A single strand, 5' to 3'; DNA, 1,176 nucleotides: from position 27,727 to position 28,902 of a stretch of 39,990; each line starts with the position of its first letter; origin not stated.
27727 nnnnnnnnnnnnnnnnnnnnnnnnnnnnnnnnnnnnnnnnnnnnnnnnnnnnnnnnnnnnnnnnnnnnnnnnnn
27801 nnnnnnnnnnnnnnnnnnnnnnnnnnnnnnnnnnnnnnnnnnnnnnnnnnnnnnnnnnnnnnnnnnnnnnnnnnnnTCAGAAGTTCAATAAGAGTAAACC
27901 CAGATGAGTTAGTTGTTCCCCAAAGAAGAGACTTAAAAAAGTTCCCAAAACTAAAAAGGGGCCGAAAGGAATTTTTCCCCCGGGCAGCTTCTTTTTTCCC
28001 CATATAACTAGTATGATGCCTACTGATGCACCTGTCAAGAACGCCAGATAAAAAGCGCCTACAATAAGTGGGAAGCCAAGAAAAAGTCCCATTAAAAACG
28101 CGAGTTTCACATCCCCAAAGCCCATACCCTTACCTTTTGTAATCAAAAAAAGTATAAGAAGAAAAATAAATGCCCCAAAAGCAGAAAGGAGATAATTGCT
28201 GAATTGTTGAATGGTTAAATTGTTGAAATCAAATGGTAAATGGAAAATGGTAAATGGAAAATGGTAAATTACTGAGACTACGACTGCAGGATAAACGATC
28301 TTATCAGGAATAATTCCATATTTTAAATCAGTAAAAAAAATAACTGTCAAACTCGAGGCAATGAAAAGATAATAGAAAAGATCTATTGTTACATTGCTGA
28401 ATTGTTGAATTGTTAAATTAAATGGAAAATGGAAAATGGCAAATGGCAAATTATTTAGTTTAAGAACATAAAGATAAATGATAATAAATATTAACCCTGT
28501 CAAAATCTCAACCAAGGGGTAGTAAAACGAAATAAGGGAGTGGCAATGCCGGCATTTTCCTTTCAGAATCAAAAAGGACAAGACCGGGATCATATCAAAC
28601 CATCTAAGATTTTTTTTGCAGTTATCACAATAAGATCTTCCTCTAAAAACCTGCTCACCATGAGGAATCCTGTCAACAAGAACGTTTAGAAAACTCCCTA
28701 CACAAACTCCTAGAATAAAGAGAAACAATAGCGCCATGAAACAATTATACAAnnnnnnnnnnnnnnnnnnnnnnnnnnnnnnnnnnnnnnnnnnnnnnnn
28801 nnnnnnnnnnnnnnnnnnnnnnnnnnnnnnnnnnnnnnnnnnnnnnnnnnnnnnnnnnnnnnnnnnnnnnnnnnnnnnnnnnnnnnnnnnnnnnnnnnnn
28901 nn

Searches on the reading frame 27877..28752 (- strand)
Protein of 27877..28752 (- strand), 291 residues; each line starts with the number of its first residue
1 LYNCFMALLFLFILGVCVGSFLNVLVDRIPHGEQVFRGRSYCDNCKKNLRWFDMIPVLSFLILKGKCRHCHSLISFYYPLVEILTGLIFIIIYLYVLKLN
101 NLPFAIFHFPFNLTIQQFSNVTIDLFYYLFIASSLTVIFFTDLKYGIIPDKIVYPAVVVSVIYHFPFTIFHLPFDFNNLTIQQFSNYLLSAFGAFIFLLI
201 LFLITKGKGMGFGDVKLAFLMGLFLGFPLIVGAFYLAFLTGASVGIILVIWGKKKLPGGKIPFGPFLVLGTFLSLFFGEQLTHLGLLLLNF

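Call 13: search_protein_families(library=pfam, proteins=[window:27877-28752:-], max_evalue=0.01)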
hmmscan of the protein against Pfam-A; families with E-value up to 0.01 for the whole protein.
window:27877-28752:- (291 aa): 2 families
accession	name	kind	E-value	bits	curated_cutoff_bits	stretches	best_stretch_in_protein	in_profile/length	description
PF06750.18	A24_N_bact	-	1.5e-32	111.9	23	1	13-94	1-82/84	Bacterial Peptidase A24 N-terminal domain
PF01478.23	Peptidase_A24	-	3e-17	63.4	26.5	1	129-246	1-104/104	Type IV leader peptidase family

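Call 22: find_homologous_proteins(query=window:27877-28752:-, max_evalue=1e-20)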
Query window:27877-28752:- (291 aa): 4730 proteins with E <= 1e-20 among 8000 candidates; the best 120 are listed.
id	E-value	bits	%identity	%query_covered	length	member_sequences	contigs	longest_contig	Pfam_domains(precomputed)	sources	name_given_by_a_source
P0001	2.6e-180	617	100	98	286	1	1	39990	PF01478.24,PF06750.19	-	-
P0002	4.6e-119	416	69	93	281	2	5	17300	PF01478.24,PF06750.19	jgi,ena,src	-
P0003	1.9e-116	407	69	98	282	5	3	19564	PF01478.24,PF06750.19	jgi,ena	-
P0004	2.7e-109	384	65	95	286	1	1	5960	PF01478.24,PF06750.19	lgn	-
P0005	2.0e-102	361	62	98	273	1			PF01478.24,PF06750.19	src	-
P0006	3.2e-102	360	58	98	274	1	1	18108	PF01478.24,PF06750.19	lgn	-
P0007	3.0e-101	357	63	95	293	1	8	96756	PF01478.24,PF06750.19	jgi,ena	-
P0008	1.1e-99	352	59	93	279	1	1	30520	PF01478.24,PF06750.19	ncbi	-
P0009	3.6e-97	344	59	98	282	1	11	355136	PF01478.24,PF06750.19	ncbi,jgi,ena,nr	ncbi:MAG: hypothetical protein A2629_03150 [Candidatus Levybacteria bacterium RIFCSPHIGHO2_01_FULL_4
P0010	4.2e-97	344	58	98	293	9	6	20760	PF01478.24,PF06750.19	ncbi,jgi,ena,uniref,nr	ncbi:hypothetical protein A3F03_00750 [Candidatus Roizmanbacteria bacterium RIFCSPHIGHO2_12_FULL_41_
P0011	4.6e-97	343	61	98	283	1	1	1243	PF01478.24,PF06750.19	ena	-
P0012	6.2e-96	340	60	98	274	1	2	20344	PF01478.24,PF06750.19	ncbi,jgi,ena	-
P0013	6.8e-96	340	59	98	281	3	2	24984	PF01478.24,PF06750.19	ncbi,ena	ncbi:MAG: prepilin peptidase [Patescibacteria group bacterium]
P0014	1.6e-95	338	60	98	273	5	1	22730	PF01478.24,PF06750.19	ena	-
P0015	3.0e-95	338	59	98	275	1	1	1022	PF01478.24,PF06750.19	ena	-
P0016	4.1e-95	337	60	98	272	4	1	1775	PF01478.24,PF06750.19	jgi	-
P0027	2.9e-90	321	57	94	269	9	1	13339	PF01478.24,PF06750.19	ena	-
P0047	7.5e-85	303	54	95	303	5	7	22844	PF01478.24,PF06750.19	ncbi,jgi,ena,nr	ncbi:MAG: hypothetical protein A3B44_02135 [Candidatus Levybacteria bacterium RIFCSPLOWO2_01_FULL_38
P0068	1.5e-83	299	53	95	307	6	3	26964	PF01478.24,PF06750.19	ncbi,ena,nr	ncbi:MAG: hypothetical protein A3F30_02255 [Candidatus Levybacteria bacterium RIFCSPHIGHO2_12_FULL_3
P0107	1.3e-80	289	58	90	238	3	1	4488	PF01478.24,PF06750.19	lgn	-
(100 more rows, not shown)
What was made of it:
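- Tried and rejected: The PilD cluster has a single member (call 22).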

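Call 24: list_cluster_members(proteins=[P0010, P0003, P0047, P0068, P0027, P0014, P0016, P0002, P0013, P0107])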
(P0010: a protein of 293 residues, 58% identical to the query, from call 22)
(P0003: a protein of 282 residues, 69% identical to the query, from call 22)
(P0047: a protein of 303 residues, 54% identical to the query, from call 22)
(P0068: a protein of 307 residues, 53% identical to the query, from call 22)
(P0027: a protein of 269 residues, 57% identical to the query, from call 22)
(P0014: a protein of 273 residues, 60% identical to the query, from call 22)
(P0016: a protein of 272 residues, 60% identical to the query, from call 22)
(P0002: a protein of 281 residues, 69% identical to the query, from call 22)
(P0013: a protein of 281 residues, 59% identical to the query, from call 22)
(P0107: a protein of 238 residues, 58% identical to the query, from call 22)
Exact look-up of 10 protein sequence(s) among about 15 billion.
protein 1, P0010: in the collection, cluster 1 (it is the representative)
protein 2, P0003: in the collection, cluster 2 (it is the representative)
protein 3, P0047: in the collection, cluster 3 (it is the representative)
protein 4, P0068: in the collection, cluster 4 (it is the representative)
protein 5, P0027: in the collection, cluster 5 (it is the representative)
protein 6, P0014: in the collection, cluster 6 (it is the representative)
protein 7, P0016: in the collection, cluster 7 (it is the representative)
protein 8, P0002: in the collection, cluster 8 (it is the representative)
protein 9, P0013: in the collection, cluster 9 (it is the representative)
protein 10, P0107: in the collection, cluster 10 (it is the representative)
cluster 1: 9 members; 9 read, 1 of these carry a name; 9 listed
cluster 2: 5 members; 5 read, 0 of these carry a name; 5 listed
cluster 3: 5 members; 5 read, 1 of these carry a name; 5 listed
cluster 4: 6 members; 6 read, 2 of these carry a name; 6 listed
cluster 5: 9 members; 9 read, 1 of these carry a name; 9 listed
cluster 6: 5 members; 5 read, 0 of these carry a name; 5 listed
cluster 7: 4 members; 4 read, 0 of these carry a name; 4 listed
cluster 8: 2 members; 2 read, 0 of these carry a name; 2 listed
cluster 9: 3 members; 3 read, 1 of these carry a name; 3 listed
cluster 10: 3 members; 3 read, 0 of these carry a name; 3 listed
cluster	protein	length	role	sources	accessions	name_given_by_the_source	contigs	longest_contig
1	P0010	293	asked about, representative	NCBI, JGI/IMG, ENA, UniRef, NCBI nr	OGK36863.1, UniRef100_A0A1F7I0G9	hypothetical protein A3F03_00750 [Candidatus Roizmanbacteria bacterium ... | Prepilin peptidase n=1 Tax=Candidatus Roizmanbacteria bacterium ... | MAG: hypothetical protein A3F03_00750 [Candidatus Roizmanbacteria bacterium ...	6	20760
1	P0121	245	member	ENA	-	-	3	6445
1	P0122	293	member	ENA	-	-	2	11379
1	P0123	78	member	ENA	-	-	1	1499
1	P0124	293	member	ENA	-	-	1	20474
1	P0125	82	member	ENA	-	-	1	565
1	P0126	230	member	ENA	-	-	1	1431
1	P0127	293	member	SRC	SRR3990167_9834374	-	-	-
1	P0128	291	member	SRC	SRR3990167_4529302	-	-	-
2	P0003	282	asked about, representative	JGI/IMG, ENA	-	-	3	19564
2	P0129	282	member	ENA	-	-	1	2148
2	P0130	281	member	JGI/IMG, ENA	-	-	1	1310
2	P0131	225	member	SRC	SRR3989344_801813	-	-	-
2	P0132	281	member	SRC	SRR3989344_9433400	-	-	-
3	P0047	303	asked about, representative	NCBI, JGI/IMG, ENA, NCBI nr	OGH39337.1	MAG: hypothetical protein A3B44_02135 [Candidatus Levybacteria bacterium ...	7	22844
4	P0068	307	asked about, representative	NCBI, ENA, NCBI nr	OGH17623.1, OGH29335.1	MAG: hypothetical protein A3F30_02255 [Candidatus Levybacteria bacterium ... | MAG: hypothetical protein A3C97_02430 [Candidatus Levybacteria bacterium ...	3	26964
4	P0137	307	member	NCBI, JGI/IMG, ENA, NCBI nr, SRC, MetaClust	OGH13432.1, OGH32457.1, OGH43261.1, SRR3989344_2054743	MAG: hypothetical protein A3H50_00070 [Candidatus Levybacteria bacterium ... | MAG: hypothetical protein A2860_01535 [Candidatus Levybacteria bacterium ... | status=active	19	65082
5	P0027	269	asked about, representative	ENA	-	-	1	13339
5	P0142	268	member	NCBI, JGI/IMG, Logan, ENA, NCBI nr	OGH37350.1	MAG: hypothetical protein A3B41_01610 [Candidatus Levybacteria bacterium ...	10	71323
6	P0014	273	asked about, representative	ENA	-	-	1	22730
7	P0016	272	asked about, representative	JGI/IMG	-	-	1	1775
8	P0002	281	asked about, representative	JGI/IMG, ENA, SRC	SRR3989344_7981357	-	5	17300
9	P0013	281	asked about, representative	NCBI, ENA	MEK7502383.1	MAG: prepilin peptidase [Patescibacteria group bacterium]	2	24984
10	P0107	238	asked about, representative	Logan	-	-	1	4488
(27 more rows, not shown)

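Call 26: find_encoding_contigs(protein=P0002, flank=6000, max_places=10)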
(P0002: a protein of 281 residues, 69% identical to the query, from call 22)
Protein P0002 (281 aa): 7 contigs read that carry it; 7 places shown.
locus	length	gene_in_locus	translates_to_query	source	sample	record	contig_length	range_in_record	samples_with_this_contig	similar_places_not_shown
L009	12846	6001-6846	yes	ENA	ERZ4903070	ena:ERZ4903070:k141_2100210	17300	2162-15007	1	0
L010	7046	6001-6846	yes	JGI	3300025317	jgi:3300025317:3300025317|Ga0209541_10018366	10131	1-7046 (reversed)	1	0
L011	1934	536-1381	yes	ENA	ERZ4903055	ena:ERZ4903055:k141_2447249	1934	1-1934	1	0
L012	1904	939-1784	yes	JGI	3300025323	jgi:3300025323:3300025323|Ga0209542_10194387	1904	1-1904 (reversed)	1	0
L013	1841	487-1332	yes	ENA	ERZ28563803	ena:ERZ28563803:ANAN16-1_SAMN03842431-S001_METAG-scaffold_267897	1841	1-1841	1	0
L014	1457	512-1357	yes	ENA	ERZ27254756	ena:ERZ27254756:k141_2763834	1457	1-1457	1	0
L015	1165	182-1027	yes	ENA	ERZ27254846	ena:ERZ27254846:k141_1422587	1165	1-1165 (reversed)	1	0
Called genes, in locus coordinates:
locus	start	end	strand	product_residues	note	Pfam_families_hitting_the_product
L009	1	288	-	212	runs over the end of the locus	PF00027:cNMP_binding, PF13545:HTH_Crp_2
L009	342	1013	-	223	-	PF13177:DNA_pol3_delta2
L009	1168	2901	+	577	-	PF05157:MshEN, PF13401:AAA_22 (faint), PF00437:T2SSE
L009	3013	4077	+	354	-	PF00437:T2SSE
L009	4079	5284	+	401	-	PF28597:T2SSF_N (weak), PF00482:T2SSF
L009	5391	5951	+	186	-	PF07963:N_methyl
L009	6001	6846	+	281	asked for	PF06750:A24_N_bact, PF01478:Peptidase_A24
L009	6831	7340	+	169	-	-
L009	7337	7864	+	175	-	PF07963:N_methyl (weak), PF08334:T2SSG (faint)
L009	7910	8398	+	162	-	PF07963:N_methyl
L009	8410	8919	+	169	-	-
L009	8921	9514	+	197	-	-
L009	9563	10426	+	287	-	-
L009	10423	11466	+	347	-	PF11104:PilM_2, PF06723:MreB_Mbl (faint), PF14450:FtsA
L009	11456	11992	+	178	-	-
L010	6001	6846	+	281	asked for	PF06750:A24_N_bact, PF01478:Peptidase_A24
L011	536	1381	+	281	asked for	PF06750:A24_N_bact, PF01478:Peptidase_A24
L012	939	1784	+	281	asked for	PF06750:A24_N_bact, PF01478:Peptidase_A24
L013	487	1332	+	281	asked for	PF06750:A24_N_bact, PF01478:Peptidase_A24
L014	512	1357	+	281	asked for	PF06750:A24_N_bact, PF01478:Peptidase_A24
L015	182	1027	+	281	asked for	PF06750:A24_N_bact, PF01478:Peptidase_A24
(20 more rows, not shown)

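Call 27: find_encoding_contigs(protein=P0003, flank=6000, max_places=10)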
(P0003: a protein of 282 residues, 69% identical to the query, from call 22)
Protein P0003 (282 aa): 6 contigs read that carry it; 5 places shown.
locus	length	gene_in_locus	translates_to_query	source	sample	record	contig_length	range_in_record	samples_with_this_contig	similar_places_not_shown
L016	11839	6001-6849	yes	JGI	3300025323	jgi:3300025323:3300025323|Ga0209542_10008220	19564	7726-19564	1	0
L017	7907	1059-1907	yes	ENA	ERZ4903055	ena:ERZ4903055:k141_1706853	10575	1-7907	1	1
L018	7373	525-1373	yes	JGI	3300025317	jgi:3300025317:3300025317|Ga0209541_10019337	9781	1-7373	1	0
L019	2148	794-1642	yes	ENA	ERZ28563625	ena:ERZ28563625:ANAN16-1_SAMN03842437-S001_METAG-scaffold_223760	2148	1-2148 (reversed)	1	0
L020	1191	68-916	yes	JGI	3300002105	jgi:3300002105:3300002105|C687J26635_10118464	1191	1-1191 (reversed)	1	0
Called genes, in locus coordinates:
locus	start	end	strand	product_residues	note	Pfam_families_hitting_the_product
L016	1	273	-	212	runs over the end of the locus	PF00027:cNMP_binding, PF13545:HTH_Crp_2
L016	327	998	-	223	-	PF13177:DNA_pol3_delta2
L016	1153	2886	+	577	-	PF05157:MshEN, PF13401:AAA_22 (faint), PF00437:T2SSE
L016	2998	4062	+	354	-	PF00437:T2SSE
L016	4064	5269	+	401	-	PF28597:T2SSF_N (weak), PF00482:T2SSF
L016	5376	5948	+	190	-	PF07963:N_methyl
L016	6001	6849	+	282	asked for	PF06750:A24_N_bact, PF01478:Peptidase_A24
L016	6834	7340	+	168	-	-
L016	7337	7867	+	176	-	PF08334:T2SSG (faint)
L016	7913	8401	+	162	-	PF07963:N_methyl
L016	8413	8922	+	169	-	-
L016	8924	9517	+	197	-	-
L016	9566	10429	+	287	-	-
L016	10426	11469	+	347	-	PF11104:PilM_2, PF06723:MreB_Mbl (faint), PF14450:FtsA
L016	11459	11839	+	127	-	?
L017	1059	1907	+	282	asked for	PF06750:A24_N_bact, PF01478:Peptidase_A24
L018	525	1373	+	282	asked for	PF06750:A24_N_bact, PF01478:Peptidase_A24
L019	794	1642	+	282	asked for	PF06750:A24_N_bact, PF01478:Peptidase_A24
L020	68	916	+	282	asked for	PF06750:A24_N_bact, PF01478:Peptidase_A24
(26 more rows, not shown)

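Call 44: find_encoding_contigs(protein=P0009, flank=5000, max_places=10)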
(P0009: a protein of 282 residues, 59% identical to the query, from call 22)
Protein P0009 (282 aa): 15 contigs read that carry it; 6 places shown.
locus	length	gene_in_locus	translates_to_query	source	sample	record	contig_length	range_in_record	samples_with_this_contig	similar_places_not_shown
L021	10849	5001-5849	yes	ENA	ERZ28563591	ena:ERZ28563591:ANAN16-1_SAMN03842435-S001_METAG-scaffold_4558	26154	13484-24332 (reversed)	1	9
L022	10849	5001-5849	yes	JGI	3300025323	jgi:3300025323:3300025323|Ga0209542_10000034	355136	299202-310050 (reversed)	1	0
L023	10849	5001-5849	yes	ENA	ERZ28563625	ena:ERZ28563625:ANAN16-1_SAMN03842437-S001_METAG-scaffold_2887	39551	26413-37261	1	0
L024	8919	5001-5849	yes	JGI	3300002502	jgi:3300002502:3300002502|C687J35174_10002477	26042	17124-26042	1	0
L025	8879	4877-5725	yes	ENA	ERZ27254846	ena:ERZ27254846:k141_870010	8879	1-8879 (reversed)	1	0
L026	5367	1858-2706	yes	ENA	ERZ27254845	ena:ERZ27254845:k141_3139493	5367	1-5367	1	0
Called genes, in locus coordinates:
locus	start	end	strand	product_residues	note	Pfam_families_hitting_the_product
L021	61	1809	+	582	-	PF05157:MshEN, PF00437:T2SSE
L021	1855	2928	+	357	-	PF00437:T2SSE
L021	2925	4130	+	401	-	PF28597:T2SSF_N, PF00482:T2SSF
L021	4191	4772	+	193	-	PF07963:N_methyl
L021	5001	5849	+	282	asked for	PF06750:A24_N_bact, PF01478:Peptidase_A24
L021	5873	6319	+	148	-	PF08334:T2SSG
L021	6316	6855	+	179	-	PF07963:N_methyl (weak)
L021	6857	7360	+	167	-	-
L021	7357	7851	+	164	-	-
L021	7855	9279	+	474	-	-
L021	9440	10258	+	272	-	-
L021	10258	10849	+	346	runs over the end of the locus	PF06723:MreB_Mbl (faint), PF11104:PilM_2, PF14450:FtsA (weak)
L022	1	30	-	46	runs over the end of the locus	-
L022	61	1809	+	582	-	PF05157:MshEN, PF00437:T2SSE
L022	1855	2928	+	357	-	PF00437:T2SSE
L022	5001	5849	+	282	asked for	PF06750:A24_N_bact, PF01478:Peptidase_A24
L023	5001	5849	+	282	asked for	PF06750:A24_N_bact, PF01478:Peptidase_A24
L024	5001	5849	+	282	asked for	PF06750:A24_N_bact, PF01478:Peptidase_A24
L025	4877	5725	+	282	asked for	PF06750:A24_N_bact, PF01478:Peptidase_A24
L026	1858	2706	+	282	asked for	PF06750:A24_N_bact, PF01478:Peptidase_A24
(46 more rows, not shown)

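Call 45: find_encoding_contigs(protein=P0007, flank=5000, max_places=10)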
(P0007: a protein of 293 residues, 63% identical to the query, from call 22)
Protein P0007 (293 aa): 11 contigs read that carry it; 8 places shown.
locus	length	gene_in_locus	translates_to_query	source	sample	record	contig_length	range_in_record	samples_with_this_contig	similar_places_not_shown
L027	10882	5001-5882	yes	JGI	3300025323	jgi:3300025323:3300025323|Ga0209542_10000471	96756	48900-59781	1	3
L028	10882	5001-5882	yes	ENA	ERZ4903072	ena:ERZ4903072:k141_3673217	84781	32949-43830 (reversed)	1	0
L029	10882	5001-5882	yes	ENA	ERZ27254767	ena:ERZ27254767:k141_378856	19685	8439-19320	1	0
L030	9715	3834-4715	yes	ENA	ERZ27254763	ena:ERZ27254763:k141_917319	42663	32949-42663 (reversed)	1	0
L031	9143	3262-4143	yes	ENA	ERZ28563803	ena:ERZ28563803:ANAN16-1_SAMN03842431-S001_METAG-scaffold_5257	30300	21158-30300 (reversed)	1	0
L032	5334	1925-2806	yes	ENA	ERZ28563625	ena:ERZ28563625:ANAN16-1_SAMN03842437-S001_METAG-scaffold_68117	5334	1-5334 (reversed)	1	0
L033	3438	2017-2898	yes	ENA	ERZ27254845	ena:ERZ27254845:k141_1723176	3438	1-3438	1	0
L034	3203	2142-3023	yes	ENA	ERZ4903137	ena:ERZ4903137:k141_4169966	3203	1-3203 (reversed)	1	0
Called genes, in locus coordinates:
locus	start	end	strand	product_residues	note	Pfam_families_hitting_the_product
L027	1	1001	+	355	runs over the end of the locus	PF00437:T2SSE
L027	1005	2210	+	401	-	PF28597:T2SSF_N (weak), PF00482:T2SSF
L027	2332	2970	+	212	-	PF07963:N_methyl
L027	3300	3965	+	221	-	PF01797:Y1_Tnp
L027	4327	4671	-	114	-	PF01934:HepT-like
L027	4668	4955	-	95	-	PF01909:NTP_transf_2, PF18765:Polbeta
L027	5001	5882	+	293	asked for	PF06750:A24_N_bact, PF01478:Peptidase_A24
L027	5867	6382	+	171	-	-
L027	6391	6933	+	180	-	PF07963:N_methyl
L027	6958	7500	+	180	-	PF07963:N_methyl, PF08334:T2SSG (weak)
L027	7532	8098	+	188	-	-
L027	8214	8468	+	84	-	PF05635:23S_rRNA_IVP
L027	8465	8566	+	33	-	-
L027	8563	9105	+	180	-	-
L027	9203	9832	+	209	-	-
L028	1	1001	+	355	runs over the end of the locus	PF00437:T2SSE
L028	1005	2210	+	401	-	PF28597:T2SSF_N (weak), PF00482:T2SSF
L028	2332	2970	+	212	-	PF07963:N_methyl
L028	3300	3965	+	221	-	PF01797:Y1_Tnp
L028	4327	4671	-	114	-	PF01934:HepT-like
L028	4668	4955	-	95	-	PF01909:NTP_transf_2, PF18765:Polbeta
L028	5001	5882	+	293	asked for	PF06750:A24_N_bact, PF01478:Peptidase_A24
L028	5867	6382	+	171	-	-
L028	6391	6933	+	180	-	PF07963:N_methyl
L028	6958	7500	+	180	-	PF07963:N_methyl, PF08334:T2SSG (weak)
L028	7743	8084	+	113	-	-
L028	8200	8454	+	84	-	PF05635:23S_rRNA_IVP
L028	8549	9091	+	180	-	-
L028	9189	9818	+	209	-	-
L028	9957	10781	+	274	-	-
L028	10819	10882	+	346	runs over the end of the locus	PF11104:PilM_2, PF06723:MreB_Mbl (faint), PF14450:FtsA (weak)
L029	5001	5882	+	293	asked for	PF06750:A24_N_bact, PF01478:Peptidase_A24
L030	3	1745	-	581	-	?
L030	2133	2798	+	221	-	PF01797:Y1_Tnp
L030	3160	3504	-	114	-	PF01934:HepT-like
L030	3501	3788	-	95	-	PF01909:NTP_transf_2, PF18765:Polbeta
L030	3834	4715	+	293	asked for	PF06750:A24_N_bact, PF01478:Peptidase_A24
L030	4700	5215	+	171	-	-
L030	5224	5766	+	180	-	PF07963:N_methyl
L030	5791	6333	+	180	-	PF07963:N_methyl, PF08334:T2SSG (weak)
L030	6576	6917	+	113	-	-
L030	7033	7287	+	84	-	PF05635:23S_rRNA_IVP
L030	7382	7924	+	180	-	-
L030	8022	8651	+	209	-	-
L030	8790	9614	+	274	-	-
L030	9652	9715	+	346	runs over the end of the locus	PF11104:PilM_2, PF06723:MreB_Mbl (faint), PF14450:FtsA (weak)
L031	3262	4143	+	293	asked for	PF06750:A24_N_bact, PF01478:Peptidase_A24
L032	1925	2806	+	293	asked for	PF06750:A24_N_bact, PF01478:Peptidase_A24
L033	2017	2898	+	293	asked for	PF06750:A24_N_bact, PF01478:Peptidase_A24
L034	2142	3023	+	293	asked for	PF06750:A24_N_bact, PF01478:Peptidase_A24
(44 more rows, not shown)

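Call 51: find_encoding_contigs(protein=P0047, flank=5000, max_places=10)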
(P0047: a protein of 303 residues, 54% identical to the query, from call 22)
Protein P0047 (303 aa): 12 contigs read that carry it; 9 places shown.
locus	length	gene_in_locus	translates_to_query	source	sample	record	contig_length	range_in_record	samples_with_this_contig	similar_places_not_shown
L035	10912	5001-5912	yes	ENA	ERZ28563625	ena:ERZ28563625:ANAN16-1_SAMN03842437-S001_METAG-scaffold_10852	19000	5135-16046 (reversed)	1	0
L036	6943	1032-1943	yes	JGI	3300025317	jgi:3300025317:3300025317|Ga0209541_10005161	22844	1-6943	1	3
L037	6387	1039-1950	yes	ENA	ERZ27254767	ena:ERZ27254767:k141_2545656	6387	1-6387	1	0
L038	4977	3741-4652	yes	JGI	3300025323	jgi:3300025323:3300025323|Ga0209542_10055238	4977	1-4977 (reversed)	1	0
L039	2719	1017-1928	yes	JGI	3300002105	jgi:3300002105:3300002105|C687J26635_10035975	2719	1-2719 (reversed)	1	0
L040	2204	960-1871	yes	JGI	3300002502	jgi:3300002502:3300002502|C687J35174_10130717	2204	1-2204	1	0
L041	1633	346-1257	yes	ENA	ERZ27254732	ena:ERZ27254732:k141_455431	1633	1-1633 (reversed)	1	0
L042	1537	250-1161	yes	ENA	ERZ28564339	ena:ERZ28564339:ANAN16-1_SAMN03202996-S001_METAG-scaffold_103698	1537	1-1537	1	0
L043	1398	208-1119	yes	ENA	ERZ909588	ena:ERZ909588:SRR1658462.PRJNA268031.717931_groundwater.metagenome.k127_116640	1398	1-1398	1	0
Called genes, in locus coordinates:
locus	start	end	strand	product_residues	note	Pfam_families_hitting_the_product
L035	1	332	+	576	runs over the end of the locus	PF05157:MshEN, PF00437:T2SSE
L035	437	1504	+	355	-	PF00437:T2SSE, PF25199:nSTAND_NTPase5 (faint)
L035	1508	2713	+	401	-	PF28597:T2SSF_N (weak), PF00482:T2SSF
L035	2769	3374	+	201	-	PF07963:N_methyl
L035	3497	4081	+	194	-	PF07963:N_methyl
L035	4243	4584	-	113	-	PF01934:HepT-like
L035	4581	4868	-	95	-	PF01909:NTP_transf_2, PF18765:Polbeta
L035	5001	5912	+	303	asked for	PF06750:A24_N_bact, PF01478:Peptidase_A24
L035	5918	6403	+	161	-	PF08334:T2SSG (weak)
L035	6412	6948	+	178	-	PF07963:N_methyl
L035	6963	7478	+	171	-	PF07963:N_methyl (weak), PF08334:T2SSG (weak)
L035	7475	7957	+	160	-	PF07963:N_methyl (weak)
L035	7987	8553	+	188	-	-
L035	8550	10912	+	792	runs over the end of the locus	-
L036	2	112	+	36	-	?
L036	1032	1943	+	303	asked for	PF06750:A24_N_bact, PF01478:Peptidase_A24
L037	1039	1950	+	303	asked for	PF06750:A24_N_bact, PF01478:Peptidase_A24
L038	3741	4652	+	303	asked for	PF06750:A24_N_bact, PF01478:Peptidase_A24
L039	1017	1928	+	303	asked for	PF06750:A24_N_bact, PF01478:Peptidase_A24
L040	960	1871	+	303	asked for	PF06750:A24_N_bact, PF01478:Peptidase_A24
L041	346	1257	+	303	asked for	PF06750:A24_N_bact, PF01478:Peptidase_A24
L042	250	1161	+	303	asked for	PF06750:A24_N_bact, PF01478:Peptidase_A24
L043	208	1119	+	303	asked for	PF06750:A24_N_bact, PF01478:Peptidase_A24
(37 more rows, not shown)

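Call 52: find_encoding_contigs(protein=P0010, flank=5000, max_places=10)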
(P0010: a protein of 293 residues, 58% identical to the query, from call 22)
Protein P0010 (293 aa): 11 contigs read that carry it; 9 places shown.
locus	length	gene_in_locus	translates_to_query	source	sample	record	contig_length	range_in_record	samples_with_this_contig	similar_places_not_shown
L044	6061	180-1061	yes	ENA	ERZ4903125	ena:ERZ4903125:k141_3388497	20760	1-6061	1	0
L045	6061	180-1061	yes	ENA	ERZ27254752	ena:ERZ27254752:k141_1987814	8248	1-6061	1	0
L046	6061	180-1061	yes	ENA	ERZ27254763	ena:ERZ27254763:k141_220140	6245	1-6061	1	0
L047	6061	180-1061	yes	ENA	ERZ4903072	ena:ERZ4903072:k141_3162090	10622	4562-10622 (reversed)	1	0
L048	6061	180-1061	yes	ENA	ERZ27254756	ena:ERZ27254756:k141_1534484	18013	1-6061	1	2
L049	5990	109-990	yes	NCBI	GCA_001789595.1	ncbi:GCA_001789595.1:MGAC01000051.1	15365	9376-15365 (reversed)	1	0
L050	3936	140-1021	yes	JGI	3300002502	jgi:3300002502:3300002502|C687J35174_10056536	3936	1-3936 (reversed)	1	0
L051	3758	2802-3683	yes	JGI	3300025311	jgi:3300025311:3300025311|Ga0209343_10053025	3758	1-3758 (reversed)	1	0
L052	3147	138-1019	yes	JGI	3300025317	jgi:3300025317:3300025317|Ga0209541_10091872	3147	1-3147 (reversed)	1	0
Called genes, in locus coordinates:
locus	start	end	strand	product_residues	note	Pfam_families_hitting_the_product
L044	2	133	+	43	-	?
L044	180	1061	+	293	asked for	PF06750:A24_N_bact, PF01478:Peptidase_A24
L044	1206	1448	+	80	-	-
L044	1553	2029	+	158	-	PF07963:N_methyl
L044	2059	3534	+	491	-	-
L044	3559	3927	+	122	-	PF05635:23S_rRNA_IVP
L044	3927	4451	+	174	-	PF07963:N_methyl (weak)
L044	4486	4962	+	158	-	-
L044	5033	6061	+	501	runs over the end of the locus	-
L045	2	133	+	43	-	?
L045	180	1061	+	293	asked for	PF06750:A24_N_bact, PF01478:Peptidase_A24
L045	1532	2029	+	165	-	PF07963:N_methyl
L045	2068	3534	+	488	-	-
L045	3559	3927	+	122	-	PF05635:23S_rRNA_IVP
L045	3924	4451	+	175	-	PF07963:N_methyl (weak)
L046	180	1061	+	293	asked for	PF06750:A24_N_bact, PF01478:Peptidase_A24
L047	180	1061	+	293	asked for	PF06750:A24_N_bact, PF01478:Peptidase_A24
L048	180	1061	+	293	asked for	PF06750:A24_N_bact, PF01478:Peptidase_A24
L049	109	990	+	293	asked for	PF06750:A24_N_bact, PF01478:Peptidase_A24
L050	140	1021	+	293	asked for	PF06750:A24_N_bact, PF01478:Peptidase_A24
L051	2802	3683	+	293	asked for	PF06750:A24_N_bact, PF01478:Peptidase_A24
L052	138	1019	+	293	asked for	PF06750:A24_N_bact, PF01478:Peptidase_A24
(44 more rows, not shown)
